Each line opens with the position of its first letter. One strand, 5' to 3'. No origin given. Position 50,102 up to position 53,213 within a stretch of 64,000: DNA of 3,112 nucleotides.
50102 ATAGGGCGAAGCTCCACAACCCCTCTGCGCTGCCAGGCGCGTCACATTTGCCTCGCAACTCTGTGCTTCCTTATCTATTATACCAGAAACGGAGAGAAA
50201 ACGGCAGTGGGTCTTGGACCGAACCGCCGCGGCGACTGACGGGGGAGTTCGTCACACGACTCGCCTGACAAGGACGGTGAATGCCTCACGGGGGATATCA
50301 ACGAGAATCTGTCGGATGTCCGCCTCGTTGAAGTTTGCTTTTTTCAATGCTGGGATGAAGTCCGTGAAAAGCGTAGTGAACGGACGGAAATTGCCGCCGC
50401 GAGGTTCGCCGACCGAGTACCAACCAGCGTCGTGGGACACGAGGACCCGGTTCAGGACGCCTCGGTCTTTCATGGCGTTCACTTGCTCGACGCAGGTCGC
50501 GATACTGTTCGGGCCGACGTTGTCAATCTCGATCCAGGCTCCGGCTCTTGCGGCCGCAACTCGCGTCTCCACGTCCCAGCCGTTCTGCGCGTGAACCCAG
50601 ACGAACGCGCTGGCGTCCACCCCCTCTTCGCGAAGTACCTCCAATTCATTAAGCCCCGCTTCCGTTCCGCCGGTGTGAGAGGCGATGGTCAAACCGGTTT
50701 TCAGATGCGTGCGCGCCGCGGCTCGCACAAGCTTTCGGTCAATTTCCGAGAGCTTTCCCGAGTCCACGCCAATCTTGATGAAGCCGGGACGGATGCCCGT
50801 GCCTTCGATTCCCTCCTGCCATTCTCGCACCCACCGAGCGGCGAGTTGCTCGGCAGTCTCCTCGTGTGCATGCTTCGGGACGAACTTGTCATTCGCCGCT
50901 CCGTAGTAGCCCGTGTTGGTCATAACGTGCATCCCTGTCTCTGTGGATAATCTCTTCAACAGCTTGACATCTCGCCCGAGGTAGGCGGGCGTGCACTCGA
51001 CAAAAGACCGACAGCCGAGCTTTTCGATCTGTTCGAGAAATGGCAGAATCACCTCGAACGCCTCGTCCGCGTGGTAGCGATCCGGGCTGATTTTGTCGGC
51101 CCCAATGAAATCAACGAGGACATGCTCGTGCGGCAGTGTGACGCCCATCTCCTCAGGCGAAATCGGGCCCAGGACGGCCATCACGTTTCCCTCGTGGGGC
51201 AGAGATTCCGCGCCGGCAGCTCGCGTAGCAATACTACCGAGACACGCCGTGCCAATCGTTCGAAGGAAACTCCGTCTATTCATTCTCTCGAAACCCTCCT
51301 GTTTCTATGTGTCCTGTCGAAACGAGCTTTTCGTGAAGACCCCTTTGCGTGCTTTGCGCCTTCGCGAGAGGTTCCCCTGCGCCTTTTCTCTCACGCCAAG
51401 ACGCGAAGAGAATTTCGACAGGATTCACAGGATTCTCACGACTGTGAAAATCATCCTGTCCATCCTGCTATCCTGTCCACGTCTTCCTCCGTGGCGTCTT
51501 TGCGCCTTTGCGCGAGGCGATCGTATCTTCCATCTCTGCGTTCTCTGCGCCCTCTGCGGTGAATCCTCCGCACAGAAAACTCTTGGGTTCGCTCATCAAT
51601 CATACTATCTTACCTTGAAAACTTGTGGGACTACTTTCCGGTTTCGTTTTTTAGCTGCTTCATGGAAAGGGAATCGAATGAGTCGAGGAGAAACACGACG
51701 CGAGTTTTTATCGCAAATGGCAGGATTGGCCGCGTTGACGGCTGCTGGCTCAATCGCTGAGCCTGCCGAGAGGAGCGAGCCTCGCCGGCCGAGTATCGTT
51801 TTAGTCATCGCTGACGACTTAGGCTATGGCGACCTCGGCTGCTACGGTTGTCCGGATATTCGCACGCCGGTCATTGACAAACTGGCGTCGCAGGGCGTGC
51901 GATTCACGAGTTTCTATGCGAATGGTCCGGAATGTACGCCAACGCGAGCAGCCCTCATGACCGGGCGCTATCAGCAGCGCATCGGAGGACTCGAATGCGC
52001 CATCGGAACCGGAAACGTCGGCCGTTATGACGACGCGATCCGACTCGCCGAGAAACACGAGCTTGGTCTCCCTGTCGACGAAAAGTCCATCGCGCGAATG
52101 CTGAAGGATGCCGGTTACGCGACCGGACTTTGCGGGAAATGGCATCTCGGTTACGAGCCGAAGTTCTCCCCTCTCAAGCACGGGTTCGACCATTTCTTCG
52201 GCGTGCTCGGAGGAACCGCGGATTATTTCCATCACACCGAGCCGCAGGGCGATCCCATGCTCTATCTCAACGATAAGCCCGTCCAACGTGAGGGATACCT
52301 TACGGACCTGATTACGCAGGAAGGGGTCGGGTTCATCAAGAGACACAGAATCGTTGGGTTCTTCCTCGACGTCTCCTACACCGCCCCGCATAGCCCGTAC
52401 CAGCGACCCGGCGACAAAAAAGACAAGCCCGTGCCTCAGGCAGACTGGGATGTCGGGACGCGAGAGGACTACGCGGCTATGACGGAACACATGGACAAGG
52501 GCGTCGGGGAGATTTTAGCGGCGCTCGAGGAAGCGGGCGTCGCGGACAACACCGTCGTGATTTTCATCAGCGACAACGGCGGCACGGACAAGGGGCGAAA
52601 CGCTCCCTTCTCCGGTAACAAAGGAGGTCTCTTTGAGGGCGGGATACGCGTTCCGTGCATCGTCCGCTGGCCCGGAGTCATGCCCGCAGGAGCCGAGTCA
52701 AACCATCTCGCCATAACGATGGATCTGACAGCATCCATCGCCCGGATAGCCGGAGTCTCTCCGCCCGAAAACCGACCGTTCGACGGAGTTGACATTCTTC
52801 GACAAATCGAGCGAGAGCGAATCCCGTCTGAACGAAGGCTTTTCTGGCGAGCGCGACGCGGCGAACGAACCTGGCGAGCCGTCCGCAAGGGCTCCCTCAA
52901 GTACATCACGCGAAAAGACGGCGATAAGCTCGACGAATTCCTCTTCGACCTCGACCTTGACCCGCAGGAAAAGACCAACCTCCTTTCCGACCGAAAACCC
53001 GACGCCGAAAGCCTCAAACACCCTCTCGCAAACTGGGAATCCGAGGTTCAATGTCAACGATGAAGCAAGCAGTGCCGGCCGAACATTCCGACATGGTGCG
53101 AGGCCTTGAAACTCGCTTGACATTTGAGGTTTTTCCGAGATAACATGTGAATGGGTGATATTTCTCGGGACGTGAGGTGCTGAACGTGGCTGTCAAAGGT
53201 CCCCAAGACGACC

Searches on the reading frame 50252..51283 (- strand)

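Call 90: search_protein_families(library=pfam, proteins=[window:50252-51283:-], max_evalue=0.01)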
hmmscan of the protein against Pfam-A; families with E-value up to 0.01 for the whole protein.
window:50252-51283:- (343 aa): 1 family
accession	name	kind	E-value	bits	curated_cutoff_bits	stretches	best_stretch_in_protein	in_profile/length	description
PF02126.24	PTE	-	9.8e-58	196.4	22.4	1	41-336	1-298/298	Phosphotriesterase family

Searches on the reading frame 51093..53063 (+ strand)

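Call 90: search_protein_families(library=pfam, proteins=[window:51093-53063:+], max_evalue=0.01)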
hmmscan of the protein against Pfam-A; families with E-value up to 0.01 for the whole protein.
window:51093-53063:+ (656 aa): 4 families
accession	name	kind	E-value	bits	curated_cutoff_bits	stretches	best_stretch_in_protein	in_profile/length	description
PF00884.28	Sulfatase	-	2.1e-54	185.4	25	1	233-555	1-301/301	Sulfatase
PF16347.10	SGSH_C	-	1.7e-07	32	29.3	1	513-636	11-137/154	N-sulphoglucosamine sulphohydrolase, C-terminal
PF01663.27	Phosphodiest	-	5.8e-05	23.3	23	0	459-499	183-223/342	Type I phosphodiesterase / nucleotide pyrophosphatase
PF02995.22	DUF229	-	0.0002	20.6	25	1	452-496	298-342/496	Protein of unknown function (DUF229)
